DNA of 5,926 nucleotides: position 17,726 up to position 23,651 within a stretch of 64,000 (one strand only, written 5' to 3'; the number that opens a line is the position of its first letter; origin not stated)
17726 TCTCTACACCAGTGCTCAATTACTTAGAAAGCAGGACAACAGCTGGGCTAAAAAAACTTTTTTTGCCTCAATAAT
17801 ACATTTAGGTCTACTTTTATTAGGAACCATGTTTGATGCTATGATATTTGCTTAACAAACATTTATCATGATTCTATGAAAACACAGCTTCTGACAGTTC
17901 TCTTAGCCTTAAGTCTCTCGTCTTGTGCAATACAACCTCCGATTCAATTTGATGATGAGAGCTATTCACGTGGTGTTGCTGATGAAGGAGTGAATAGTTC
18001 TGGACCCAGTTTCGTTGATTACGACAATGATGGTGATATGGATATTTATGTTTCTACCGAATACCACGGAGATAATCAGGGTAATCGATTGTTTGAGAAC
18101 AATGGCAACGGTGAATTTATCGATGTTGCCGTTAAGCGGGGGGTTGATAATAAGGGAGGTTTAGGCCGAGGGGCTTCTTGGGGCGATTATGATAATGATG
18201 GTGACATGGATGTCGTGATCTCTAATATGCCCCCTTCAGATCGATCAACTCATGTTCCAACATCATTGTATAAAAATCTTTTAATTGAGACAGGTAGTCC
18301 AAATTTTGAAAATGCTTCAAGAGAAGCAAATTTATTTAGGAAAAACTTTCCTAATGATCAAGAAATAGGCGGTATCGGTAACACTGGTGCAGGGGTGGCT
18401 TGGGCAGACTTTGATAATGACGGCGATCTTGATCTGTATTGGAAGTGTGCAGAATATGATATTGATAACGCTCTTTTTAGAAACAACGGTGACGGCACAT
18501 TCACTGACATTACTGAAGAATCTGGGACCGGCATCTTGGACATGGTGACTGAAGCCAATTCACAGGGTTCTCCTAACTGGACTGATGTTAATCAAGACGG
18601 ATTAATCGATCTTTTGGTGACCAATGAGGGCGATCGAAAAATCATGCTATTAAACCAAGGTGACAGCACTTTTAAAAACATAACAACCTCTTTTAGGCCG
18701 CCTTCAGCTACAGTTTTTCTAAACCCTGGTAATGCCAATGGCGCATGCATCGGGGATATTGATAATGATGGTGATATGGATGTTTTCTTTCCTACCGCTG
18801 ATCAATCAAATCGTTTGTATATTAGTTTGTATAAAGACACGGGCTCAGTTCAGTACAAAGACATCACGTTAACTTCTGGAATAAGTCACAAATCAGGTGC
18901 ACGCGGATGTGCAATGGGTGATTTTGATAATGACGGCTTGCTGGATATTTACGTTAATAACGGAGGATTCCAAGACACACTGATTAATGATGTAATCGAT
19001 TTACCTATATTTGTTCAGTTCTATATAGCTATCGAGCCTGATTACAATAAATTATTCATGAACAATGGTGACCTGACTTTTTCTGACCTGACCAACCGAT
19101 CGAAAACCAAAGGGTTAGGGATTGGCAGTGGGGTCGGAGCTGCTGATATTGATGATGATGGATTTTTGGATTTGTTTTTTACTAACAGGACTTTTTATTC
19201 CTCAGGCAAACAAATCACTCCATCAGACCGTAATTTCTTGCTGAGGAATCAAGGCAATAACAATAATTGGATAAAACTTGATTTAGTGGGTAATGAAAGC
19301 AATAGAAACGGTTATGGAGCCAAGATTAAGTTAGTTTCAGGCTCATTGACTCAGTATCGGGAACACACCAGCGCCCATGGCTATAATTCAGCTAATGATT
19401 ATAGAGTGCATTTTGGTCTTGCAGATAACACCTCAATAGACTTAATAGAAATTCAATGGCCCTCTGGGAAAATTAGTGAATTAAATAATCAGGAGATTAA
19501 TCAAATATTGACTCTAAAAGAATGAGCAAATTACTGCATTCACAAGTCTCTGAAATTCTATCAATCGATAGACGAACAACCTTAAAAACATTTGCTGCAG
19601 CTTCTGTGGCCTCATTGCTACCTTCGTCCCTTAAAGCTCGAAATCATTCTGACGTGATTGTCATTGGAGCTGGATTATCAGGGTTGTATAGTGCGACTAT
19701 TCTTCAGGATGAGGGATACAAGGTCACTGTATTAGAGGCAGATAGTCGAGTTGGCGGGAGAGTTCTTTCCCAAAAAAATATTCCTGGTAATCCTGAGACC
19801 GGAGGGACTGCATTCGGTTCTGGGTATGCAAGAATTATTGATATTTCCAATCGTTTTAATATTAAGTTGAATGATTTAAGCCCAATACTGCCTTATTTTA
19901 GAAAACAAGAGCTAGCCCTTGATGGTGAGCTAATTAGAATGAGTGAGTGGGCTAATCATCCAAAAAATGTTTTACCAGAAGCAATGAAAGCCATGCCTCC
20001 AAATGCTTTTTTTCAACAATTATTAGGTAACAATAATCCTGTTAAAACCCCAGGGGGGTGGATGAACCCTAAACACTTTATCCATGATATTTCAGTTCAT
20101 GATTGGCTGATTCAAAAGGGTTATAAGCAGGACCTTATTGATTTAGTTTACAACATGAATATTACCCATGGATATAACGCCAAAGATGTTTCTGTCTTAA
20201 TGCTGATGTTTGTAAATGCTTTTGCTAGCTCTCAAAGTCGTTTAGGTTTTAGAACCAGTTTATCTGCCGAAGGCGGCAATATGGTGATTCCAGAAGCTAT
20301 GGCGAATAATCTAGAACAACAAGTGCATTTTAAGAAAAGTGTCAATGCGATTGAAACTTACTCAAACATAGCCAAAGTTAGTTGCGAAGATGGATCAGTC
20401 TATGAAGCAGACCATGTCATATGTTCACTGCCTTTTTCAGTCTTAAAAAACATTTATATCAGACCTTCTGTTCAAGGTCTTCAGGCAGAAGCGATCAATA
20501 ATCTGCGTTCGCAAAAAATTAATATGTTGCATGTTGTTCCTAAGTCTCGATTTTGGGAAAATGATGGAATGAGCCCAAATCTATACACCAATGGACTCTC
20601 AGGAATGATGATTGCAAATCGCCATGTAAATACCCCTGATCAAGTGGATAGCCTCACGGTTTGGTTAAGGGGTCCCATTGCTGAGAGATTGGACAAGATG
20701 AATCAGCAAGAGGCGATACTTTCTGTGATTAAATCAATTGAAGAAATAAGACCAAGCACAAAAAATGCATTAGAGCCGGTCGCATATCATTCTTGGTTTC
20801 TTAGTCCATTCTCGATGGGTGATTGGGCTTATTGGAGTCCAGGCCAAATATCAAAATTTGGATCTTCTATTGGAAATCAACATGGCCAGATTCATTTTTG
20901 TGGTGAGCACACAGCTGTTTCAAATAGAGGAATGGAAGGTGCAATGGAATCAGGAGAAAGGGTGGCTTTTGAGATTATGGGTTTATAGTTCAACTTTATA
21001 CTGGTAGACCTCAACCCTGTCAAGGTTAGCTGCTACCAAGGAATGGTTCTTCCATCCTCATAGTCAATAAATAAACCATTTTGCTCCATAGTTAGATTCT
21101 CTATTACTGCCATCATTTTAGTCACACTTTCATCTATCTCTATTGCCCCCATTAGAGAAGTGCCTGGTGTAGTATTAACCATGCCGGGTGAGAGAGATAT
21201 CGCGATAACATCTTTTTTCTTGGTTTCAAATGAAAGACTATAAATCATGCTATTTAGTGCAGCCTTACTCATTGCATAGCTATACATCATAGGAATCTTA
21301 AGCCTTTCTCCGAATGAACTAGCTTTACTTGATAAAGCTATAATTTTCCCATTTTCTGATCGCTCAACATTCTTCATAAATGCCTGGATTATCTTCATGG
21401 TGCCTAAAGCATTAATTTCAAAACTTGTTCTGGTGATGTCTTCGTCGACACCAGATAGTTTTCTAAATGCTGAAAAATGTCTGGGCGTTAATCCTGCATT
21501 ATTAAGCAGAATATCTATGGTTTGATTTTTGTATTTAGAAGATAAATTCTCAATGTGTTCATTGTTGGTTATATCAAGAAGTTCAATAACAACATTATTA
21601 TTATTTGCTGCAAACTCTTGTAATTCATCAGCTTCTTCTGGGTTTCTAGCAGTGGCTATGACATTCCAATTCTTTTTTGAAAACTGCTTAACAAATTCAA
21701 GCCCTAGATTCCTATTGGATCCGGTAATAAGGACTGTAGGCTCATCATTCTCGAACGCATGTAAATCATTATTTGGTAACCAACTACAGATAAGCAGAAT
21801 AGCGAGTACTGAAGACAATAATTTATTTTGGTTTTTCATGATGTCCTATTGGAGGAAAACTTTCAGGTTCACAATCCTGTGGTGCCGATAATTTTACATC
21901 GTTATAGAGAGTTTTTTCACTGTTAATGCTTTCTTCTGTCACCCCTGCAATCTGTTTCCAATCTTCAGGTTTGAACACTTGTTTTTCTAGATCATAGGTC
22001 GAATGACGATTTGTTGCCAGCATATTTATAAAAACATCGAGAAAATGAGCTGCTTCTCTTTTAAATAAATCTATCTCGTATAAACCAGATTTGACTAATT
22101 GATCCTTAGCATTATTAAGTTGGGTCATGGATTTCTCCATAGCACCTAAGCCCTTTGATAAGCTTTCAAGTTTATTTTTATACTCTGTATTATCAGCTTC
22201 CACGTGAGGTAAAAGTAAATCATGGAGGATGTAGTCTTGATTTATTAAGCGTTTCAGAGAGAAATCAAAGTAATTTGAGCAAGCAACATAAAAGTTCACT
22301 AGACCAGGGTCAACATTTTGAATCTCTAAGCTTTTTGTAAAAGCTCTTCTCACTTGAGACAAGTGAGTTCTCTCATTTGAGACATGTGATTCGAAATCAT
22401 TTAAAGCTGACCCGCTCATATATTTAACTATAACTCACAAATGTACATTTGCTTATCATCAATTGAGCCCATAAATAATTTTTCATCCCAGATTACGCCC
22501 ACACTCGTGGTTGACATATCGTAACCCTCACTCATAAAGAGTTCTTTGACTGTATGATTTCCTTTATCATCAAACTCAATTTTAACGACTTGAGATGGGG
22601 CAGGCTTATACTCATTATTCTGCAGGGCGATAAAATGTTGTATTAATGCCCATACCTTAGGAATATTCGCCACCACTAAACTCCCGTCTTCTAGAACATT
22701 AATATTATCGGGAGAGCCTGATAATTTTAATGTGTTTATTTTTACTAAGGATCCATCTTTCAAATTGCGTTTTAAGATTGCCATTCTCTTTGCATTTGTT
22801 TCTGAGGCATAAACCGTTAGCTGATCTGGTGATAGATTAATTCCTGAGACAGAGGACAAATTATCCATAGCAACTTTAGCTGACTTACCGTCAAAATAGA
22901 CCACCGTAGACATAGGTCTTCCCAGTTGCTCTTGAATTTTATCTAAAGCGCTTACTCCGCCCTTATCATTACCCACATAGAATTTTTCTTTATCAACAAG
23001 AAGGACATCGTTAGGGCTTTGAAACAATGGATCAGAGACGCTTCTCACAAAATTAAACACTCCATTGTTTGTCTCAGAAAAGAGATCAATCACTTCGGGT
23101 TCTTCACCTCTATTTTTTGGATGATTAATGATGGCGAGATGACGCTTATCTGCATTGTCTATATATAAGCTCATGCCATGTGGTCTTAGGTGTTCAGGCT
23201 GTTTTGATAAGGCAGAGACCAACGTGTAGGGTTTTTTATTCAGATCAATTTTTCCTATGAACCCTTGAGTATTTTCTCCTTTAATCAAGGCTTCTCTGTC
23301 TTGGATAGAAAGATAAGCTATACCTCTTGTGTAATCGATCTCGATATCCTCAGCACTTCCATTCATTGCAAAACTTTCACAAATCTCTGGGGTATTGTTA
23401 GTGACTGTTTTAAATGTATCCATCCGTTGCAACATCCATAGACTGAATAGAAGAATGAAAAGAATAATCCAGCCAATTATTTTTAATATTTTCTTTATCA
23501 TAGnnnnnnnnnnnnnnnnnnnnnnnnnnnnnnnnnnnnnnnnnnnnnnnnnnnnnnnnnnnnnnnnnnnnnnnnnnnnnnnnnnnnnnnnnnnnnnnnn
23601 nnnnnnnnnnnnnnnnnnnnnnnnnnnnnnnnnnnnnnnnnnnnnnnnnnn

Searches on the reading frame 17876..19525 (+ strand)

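Call 20: search_protein_families(library=ncbifam, max_evalue=1e-40, proteins=[window:17876-19525:+])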
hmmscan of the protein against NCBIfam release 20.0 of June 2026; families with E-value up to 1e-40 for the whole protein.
window:17876-19525:+ (549 aa): 0 families

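Call 72: search_protein_families(library=pfam, max_evalue=0.00001, proteins=[window:17876-19525:+])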
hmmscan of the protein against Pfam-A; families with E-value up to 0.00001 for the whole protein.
window:17876-19525:+ (549 aa): 3 families
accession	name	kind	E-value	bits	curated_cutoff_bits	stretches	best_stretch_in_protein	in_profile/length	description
PF13517.12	FG-GAP_3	-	6.4e-45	152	26.9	2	48-115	1-61/61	FG-GAP-like repeat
PF07593.17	UnbV_ASPIC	-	1e-20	73.8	23.4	1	479-546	1-68/68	ASPIC and UnbV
PF01839.29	FG-GAP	-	3.3e-17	62.4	22.1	0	97-117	2-22/37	FG-GAP repeat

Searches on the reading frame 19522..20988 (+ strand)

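Call 20: search_protein_families(library=ncbifam, max_evalue=1e-40, proteins=[window:19522-20988:+])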
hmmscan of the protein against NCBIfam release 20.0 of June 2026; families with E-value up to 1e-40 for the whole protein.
window:19522-20988:+ (488 aa): 0 families

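Call 72: search_protein_families(library=pfam, max_evalue=0.00001, proteins=[window:19522-20988:+])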
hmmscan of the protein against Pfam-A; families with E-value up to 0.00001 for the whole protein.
window:19522-20988:+ (488 aa): 6 families
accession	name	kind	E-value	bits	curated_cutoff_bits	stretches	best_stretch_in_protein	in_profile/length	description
PF01593.30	Amino_oxidase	-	1.9e-48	166.3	19.8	1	52-485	1-442/443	Flavin containing amine oxidoreductase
PF13450.12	NAD_binding_8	-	8.5e-11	42.4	21.9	1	47-96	1-50/68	NAD(P)-binding Rossmann-like domain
PF01266.30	DAO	-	1.4e-06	28.6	27.9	1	44-78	1-35/353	FAD dependent oxidoreductase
PF07992.20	Pyr_redox_2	-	3e-06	27.3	26.1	0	44-88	2-47/291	Pyridine nucleotide-disulphide oxidoreductase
PF00890.30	FAD_binding_2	-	7.6e-06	25.8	20.4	0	44-79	1-36/414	FAD binding domain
PF03486.20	HI0933_like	-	8.9e-06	25.8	50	0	44-82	2-40/244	HI0933-like protein Rossmann domain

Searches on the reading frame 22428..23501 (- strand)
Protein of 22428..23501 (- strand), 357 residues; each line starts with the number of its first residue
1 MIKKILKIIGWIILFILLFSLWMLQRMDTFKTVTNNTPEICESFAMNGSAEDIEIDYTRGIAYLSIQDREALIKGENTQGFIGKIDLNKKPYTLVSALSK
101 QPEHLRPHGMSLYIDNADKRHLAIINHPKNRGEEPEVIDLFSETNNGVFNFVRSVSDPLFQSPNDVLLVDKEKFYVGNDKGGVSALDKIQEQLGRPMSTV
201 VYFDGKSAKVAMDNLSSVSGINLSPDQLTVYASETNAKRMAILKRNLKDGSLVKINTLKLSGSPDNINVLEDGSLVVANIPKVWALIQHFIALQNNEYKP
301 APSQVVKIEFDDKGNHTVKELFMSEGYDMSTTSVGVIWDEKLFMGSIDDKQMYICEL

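Call 20: search_protein_families(library=ncbifam, max_evalue=1e-40, proteins=[window:22428-23501:-])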
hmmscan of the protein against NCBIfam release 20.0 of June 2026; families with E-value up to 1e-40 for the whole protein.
window:22428-23501:- (357 aa): 0 families

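Call 72: search_protein_families(library=pfam, max_evalue=0.00001, proteins=[window:22428-23501:-])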
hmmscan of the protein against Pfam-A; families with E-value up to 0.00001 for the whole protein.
window:22428-23501:- (357 aa): 1 family
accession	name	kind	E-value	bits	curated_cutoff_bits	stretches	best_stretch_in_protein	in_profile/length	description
PF01731.26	Arylesterase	-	5.4e-09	36.6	21.3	1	164-245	1-83/86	Arylesterase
